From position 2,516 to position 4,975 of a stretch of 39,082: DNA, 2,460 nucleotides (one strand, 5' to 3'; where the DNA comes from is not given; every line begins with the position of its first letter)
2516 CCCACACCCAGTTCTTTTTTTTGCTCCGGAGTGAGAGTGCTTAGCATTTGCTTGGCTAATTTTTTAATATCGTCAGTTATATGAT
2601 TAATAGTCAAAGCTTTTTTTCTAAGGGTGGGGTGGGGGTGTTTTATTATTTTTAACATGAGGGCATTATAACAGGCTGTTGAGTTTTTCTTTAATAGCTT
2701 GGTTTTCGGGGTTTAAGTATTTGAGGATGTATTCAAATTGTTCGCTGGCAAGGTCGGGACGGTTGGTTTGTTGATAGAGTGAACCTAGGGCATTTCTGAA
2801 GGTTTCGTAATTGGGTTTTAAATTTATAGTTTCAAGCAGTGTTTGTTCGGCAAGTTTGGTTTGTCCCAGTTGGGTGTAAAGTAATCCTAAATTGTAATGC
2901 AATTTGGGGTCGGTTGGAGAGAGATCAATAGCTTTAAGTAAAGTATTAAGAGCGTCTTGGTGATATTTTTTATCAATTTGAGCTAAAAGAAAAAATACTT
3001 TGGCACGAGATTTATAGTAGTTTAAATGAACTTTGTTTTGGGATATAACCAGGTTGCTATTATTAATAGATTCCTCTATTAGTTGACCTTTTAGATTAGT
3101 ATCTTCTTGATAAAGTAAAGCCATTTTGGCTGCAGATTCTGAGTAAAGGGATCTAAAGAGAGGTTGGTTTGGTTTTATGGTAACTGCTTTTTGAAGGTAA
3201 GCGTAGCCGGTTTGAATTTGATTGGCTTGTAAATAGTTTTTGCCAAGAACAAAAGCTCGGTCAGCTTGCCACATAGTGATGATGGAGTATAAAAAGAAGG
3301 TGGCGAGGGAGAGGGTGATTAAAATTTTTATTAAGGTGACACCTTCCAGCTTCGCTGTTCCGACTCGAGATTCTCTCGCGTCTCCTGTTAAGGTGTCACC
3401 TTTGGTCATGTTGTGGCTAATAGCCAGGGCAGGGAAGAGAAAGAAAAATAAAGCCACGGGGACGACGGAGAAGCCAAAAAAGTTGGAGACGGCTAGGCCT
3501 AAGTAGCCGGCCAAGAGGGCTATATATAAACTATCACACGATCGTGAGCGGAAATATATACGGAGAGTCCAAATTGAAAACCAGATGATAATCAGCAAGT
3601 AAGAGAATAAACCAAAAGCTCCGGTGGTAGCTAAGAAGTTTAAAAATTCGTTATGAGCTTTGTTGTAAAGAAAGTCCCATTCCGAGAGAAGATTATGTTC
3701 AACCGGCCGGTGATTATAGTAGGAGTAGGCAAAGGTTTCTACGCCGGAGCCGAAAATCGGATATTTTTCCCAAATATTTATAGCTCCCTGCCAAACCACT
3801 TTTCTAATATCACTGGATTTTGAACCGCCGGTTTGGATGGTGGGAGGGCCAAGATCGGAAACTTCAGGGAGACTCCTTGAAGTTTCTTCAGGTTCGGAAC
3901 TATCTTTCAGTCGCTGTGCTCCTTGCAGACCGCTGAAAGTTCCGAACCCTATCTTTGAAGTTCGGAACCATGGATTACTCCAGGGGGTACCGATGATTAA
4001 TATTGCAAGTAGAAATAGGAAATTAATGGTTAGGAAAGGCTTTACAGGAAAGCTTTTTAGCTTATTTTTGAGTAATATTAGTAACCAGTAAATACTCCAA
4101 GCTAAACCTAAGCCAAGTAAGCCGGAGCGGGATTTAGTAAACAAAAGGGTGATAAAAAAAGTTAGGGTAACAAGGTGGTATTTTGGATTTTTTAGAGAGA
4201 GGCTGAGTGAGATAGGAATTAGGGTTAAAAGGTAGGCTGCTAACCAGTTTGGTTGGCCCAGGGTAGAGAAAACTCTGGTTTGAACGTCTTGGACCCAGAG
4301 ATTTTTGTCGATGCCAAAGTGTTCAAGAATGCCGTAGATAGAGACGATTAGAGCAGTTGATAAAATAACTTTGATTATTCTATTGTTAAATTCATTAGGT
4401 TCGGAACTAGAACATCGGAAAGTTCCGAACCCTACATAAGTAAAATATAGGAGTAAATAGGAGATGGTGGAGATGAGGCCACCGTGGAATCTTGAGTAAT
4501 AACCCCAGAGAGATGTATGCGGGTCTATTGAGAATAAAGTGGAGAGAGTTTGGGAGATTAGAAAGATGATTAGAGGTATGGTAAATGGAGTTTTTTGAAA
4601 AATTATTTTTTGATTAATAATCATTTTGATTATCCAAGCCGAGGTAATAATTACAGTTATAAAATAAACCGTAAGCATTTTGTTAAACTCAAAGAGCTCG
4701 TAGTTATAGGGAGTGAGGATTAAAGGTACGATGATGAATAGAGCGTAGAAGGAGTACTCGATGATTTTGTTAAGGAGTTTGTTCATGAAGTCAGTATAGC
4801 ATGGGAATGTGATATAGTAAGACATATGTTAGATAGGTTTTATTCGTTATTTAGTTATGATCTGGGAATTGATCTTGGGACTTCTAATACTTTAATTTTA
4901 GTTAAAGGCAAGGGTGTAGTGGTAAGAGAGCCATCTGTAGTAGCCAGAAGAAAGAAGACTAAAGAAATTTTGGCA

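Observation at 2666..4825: One intact membrane-protein ORF carries at least four different palindromic mini-elements read through in frame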

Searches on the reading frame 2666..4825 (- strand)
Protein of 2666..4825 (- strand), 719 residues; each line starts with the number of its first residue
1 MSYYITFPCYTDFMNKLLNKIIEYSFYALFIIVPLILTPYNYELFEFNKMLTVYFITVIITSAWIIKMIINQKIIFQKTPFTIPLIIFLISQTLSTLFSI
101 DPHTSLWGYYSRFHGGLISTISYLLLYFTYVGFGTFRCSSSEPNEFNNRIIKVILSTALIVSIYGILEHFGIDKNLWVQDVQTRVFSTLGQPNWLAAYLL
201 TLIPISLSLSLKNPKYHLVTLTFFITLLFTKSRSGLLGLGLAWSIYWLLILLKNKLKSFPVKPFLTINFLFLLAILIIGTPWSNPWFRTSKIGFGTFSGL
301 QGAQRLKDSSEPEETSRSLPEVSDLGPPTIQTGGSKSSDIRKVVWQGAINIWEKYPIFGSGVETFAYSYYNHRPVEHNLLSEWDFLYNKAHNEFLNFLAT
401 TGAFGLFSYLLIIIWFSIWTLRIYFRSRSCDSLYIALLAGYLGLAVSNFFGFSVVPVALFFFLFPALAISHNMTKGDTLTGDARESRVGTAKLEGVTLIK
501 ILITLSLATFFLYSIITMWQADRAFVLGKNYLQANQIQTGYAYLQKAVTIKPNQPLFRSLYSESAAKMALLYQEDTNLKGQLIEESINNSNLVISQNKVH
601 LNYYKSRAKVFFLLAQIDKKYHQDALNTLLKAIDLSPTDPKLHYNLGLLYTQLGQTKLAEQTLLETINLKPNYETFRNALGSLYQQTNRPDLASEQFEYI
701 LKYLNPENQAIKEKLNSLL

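Call 9: search_protein_families(library=pfam, proteins=[window:2666-4825:-])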
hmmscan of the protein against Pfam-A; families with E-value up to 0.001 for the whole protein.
window:2666-4825:- (719 aa): 9 families
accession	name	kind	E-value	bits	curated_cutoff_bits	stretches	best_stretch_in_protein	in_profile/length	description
PF04932.20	Wzy_C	-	3.2e-19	69.6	31.7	1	219-410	2-149/149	O-Antigen ligase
PF13414.12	TPR_11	-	6.3e-12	45.4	26.8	1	623-654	11-42/42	TPR repeat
PF13181.12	TPR_8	-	1.2e-11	44.3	25.7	0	641-673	2-34/34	Tetratricopeptide repeat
PF13431.12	TPR_17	-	2.9e-08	33.8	24.4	1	629-661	2-34/34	Tetratricopeptide repeat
PF07719.23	TPR_2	-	5.6e-08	32.8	27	0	640-673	1-34/34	Tetratricopeptide repeat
PF00515.34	TPR_1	-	1.6e-07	31.3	27.8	1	641-673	2-34/34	Tetratricopeptide repeat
PF14559.12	TPR_19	-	3e-07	31.1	25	1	622-680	7-65/68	Tetratricopeptide repeat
PF13371.12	TPR_9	-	1.1e-05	25.8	35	0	619-671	8-60/73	Tetratricopeptide repeat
PF13432.12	TPR_16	-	0.00064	20.6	32.7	0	623-667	14-58/65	Tetratricopeptide repeat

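Call 10: find_homologous_proteins(query=window:2666-4825:-)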
Query window:2666-4825:- (719 aa): 6070 proteins with E <= 0.001 among 8000 candidates; the best 120 are listed.
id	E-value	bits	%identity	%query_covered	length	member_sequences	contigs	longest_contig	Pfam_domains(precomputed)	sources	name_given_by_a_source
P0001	0.0e+0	1569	100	98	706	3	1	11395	PF14559.13,PF13431.13,PF13414.13,PF13371.13,PF00515.35,PF21033.5,PF13181.13,PF07719.24,PF04932.21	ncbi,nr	ncbi:O-antigen ligase family protein [Patescibacteria group bacterium]|nr:O-antigen ligase family pr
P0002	0.0e+0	1075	70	98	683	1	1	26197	PF13431.13,PF13414.13,PF13181.13,PF04932.21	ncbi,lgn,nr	ncbi:MAG: O-antigen ligase family protein [Patescibacteria group bacterium]|nr:O-antigen ligase fami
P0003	0.0e+0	1016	67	99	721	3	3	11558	PF14559.13,PF13431.13,PF13414.13,PF13371.13,PF00515.35,PF13424.13,PF13432.13,PF13428.13,PF13181.13,PF07719.24,PF04932.21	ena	-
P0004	5.5e-282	955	63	98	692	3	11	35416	PF13431.13,PF13414.13,PF13181.13,PF07719.24,PF04932.21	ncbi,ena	-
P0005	2.1e-266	904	63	95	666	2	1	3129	PF13431.13,PF13414.13,PF21033.5,PF13181.13,PF04932.21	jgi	-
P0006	3.9e-258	877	59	98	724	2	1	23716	PF13431.13,PF13414.13,PF13181.13,PF04932.21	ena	-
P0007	2.1e-257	874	61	93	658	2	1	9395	PF13431.13,PF13181.13,PF04932.21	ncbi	-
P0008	7.2e-248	843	57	98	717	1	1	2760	PF13431.13,PF13414.13,PF00515.35,PF13181.13,PF07719.24,PF04932.21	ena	-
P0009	3.6e-241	821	57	98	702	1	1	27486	PF14559.13,PF13431.13,PF13181.13,PF04932.21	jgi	-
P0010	3.1e-236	804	56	98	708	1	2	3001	PF14559.13,PF13431.13,PF13414.13,PF00515.35,PF13181.13,PF07719.24,PF04932.21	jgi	-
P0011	1.3e-234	799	57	98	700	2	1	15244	PF14559.13,PF13431.13,PF23914.2,PF13414.13,PF13181.13,PF07719.24,PF04932.21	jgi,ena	-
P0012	3.1e-234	798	56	98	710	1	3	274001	PF14559.13,PF13431.13,PF13414.13,PF13181.13,PF07719.24,PF04932.21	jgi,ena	-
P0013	5.0e-234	797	56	98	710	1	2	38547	PF14559.13,PF13431.13,PF13414.13,PF13181.13,PF07719.24,PF04932.21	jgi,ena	-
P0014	3.4e-233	794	56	98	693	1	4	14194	PF13431.13,PF13414.13,PF13181.13,PF04932.21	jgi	-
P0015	2.7e-228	778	55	98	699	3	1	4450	PF14559.13,PF13431.13,PF13414.13,PF13371.13,PF00515.35,PF13428.13,PF13181.13,PF07719.24,PF04932.21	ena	-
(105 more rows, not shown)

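Call 15: find_encoding_contigs(protein=P0002, flank=10000, max_places=2)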
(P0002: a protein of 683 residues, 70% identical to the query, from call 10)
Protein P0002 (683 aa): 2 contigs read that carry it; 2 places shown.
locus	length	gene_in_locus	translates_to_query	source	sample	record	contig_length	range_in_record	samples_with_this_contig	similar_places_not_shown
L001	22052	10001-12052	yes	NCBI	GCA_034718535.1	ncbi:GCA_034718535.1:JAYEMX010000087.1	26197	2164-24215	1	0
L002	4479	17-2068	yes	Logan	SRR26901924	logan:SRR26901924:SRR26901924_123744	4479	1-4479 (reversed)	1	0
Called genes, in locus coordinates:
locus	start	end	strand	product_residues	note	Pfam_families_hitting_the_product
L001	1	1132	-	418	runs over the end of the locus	PF13207:AAA_17 (weak), PF13238:AAA_18 (weak), PF13671:AAA_33, PF00702:Hydrolase, PF13419:HAD_2, PF13242:Hydrolase_like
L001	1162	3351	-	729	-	PF03477:ATP-cone, PF00317:Ribonuc_red_lgN, PF02867:Ribonuc_red_lgC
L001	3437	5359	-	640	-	PF01751:Toprim, PF01131:Topoisom_bac, PF01396:Zn_ribbon_Top1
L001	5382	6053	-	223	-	PF02481:DNA_processg_A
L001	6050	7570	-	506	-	PF03717:PBP_dimer, PF00905:Transpeptidase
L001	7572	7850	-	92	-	-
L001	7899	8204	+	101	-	-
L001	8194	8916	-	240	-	PF04085:MreC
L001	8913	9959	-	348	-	PF06723:MreB_Mbl, PF00022:Actin (weak), PF00012:HSP70, PF11104:PilM_2 (faint), PF14450:FtsA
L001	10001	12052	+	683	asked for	PF04932:Wzy_C, PF13181:TPR_8 (faint), PF13414:TPR_11 (faint), PF13431:TPR_17 (faint)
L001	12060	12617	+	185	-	PF01327:Pep_deformylase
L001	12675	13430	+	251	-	PF00551:Formyl_trans_N, PF02911:Formyl_trans_C (faint)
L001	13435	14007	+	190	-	PF01467:CTP_transf_like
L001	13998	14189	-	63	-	PF00830:Ribosomal_L28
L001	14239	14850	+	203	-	PF02163:Peptidase_M50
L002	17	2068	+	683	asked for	PF04932:Wzy_C, PF13181:TPR_8 (faint), PF13414:TPR_11 (faint), PF13431:TPR_17 (faint)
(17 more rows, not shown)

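Call 16: find_encoding_contigs(protein=P0003, flank=10000, max_places=2)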
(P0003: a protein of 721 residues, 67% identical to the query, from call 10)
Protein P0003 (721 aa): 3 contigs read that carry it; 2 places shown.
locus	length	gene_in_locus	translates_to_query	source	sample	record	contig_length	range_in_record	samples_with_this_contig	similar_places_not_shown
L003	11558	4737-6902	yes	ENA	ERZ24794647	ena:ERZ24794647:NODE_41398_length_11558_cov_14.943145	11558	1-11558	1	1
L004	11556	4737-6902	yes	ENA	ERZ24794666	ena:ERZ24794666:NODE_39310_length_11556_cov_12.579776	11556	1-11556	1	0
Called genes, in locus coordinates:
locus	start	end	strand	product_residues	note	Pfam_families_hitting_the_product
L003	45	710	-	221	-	PF02481:DNA_processg_A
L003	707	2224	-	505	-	PF03717:PBP_dimer, PF00905:Transpeptidase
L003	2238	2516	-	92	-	-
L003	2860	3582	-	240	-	PF04085:MreC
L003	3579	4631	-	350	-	PF06723:MreB_Mbl, PF00022:Actin (weak), PF00012:HSP70, PF11104:PilM_2 (faint), PF14450:FtsA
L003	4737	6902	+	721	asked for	PF04932:Wzy_C, PF07719:TPR_2 (faint), PF00515:TPR_1 (faint), PF13181:TPR_8 (faint), PF13424:TPR_12 (faint), PF13428:TPR_14 (faint), PF13432:TPR_16 (faint), PF13371:TPR_9 (weak), +3 more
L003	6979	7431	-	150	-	-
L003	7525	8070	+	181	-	PF01327:Pep_deformylase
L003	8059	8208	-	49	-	-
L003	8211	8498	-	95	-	-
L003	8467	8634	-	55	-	PF01909:NTP_transf_2 (weak), PF18765:Polbeta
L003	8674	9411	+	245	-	PF00551:Formyl_trans_N, PF02911:Formyl_trans_C (faint)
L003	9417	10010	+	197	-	PF01467:CTP_transf_like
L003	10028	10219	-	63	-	PF00830:Ribosomal_L28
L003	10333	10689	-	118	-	-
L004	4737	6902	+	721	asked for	PF04932:Wzy_C, PF07719:TPR_2 (faint), PF00515:TPR_1 (faint), PF13181:TPR_8 (faint), PF13424:TPR_12 (faint), PF13428:TPR_14 (faint), PF13432:TPR_16 (faint), PF13371:TPR_9 (weak), +3 more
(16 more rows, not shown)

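Call 17: find_encoding_contigs(protein=P0004, flank=10000, max_places=2)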
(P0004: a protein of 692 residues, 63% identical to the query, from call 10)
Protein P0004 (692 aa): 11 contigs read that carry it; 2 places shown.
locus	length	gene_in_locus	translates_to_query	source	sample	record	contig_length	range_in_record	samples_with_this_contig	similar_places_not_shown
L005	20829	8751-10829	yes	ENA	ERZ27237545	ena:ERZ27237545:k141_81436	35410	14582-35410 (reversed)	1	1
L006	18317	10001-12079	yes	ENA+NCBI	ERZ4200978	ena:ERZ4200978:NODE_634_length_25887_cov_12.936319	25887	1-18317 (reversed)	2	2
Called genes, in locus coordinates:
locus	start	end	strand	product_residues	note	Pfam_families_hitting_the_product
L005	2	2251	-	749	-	PF03477:ATP-cone, PF00317:Ribonuc_red_lgN, PF02867:Ribonuc_red_lgC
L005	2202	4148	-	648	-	PF01751:Toprim, PF01131:Topoisom_bac, PF01396:Zn_ribbon_Top1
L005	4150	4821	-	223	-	PF02481:DNA_processg_A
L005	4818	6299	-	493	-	PF03717:PBP_dimer, PF00905:Transpeptidase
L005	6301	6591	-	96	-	-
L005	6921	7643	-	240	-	PF04085:MreC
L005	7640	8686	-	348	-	PF06723:MreB_Mbl, PF00022:Actin (weak), PF00012:HSP70, PF11104:PilM_2 (faint), PF14450:FtsA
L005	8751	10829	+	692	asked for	PF04932:Wzy_C, PF07719:TPR_2 (faint), PF13181:TPR_8 (faint), PF13414:TPR_11 (faint), PF13431:TPR_17 (weak)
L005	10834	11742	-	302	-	-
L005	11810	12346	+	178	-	PF01327:Pep_deformylase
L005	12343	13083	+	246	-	PF00551:Formyl_trans_N, PF02911:Formyl_trans_C (weak)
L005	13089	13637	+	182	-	PF01467:CTP_transf_like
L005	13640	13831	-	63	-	PF00830:Ribosomal_L28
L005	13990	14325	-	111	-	-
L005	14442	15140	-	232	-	PF00990:GGDEF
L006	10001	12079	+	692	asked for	PF04932:Wzy_C, PF07719:TPR_2 (faint), PF13181:TPR_8 (faint), PF13414:TPR_11 (faint), PF13431:TPR_17 (weak)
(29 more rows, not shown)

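Call 18: find_encoding_contigs(protein=P0006, flank=10000, max_places=1)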
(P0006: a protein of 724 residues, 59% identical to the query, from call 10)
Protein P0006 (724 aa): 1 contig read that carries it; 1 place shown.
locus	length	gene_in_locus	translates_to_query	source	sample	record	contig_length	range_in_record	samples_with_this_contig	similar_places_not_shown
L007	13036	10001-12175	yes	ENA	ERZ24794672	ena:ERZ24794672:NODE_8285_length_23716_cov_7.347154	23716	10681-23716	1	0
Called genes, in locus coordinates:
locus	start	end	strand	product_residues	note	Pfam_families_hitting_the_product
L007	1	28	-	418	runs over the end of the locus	PF13207:AAA_17 (weak), PF13238:AAA_18, PF13671:AAA_33, PF00702:Hydrolase, PF05761:5_nucleotid (faint), PF13419:HAD_2, PF13242:Hydrolase_like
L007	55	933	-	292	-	PF01712:dNK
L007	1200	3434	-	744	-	PF03477:ATP-cone, PF00317:Ribonuc_red_lgN, PF02867:Ribonuc_red_lgC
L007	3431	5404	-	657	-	PF01751:Toprim, PF01131:Topoisom_bac, PF01396:Zn_ribbon_Top1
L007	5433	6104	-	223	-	PF02481:DNA_processg_A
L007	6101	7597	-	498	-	PF03717:PBP_dimer, PF00905:Transpeptidase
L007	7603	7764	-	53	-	-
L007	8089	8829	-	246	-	PF04085:MreC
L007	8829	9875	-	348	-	PF06723:MreB_Mbl, PF00022:Actin (faint), PF11104:PilM_2 (faint), PF00012:HSP70, PF14450:FtsA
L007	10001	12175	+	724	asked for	PF04932:Wzy_C, PF13181:TPR_8 (faint), PF13414:TPR_11 (faint), PF13431:TPR_17 (weak)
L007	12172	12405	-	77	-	-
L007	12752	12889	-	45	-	-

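Call 19: find_encoding_contigs(protein=P0008, flank=10000, max_places=1)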
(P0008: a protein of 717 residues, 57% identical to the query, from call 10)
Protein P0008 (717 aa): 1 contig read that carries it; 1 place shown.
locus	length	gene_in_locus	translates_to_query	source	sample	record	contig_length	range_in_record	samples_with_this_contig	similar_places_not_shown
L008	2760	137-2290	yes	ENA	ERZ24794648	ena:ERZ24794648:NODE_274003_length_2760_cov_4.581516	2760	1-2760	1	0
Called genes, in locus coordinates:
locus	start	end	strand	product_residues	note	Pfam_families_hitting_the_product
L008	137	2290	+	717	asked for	PF04932:Wzy_C, PF00515:TPR_1 (faint), PF07719:TPR_2 (faint), PF13181:TPR_8 (faint), PF13414:TPR_11 (faint), PF13431:TPR_17 (weak)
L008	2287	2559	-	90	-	-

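Call 20: find_encoding_contigs(protein=P0005, flank=10000, max_places=1)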
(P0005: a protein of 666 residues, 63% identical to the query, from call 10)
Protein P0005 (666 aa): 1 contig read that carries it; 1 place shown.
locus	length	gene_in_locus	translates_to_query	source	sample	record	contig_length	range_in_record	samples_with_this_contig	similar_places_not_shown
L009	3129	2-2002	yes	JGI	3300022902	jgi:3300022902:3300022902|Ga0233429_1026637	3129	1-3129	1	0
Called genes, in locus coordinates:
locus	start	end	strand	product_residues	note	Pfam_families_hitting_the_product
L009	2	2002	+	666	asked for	PF04932:Wzy_C, PF13414:TPR_11 (faint), PF13181:TPR_8 (faint), PF21033:RMD1-3 (faint), PF13431:TPR_17 (faint)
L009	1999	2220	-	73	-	-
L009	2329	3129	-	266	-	?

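Call 50: predict_structure(alignment_id=A1)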
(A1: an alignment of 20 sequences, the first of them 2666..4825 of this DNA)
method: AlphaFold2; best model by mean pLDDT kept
length: 719 residues; sequences in the alignment: 20
mean_pLDDT: 74.4   pTM: 0.75
mean pLDDT of the five models: 74.4, 73.4, 72.4, 71.0, 69.2
residues with pLDDT >= 90: 222; 70-90: 257; 50-70: 103; < 50: 137
segments of 3 or more residues with pLDDT < 50: 1-7, 39-45, 109-114, 137-143, 176-192, 282-335, 450-453, 465-492
pLDDT, mean of each block of 10 residues (from residue 1): 43 85 90 65 55 89 91 75 83 75 61 61 85 59 66 88 81 52 41 70 89 91 88 79 92 88 93 83 44 34 31 28 37 49 69 70 53 68 53 55 75 82 73 82 70 51 50 41 39 73 95 91 89 92 96 88 96 90 96 84 91 95 96 88 94 93 91 88 93 94 88 88
secondary structure, 60 per line:
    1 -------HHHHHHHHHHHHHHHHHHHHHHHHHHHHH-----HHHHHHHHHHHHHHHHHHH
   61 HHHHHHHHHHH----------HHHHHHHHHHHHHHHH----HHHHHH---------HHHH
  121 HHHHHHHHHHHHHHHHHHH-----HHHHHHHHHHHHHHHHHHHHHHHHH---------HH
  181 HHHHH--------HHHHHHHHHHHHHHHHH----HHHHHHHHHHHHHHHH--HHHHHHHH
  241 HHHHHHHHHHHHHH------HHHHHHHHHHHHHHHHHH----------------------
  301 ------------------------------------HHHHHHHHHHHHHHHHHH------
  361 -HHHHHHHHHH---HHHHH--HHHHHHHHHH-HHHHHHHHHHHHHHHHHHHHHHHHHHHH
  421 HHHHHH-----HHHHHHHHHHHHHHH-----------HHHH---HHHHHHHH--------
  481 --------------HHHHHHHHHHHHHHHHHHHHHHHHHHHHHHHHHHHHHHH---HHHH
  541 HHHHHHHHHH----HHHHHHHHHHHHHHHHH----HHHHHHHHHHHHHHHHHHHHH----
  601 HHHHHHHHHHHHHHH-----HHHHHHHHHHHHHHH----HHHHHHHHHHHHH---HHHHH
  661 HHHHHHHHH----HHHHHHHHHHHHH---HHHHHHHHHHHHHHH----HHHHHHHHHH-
elements in order (helices of 4 or more, strands of 3 or more residues): H8-36 H42-71 H82-97 H102-107 H117-139 H145-169 H179-185 H194-210 H215-230 H233-254 H261-278 H337-354 H362-371 H375-379 H382-391 H393-426 H432-446 H458-461 H465-472 H495-533 H537-550 H555-571 H576-596 H601-615 H621-635 H640-652 H656-669 H674-686 H690-704 H709-718
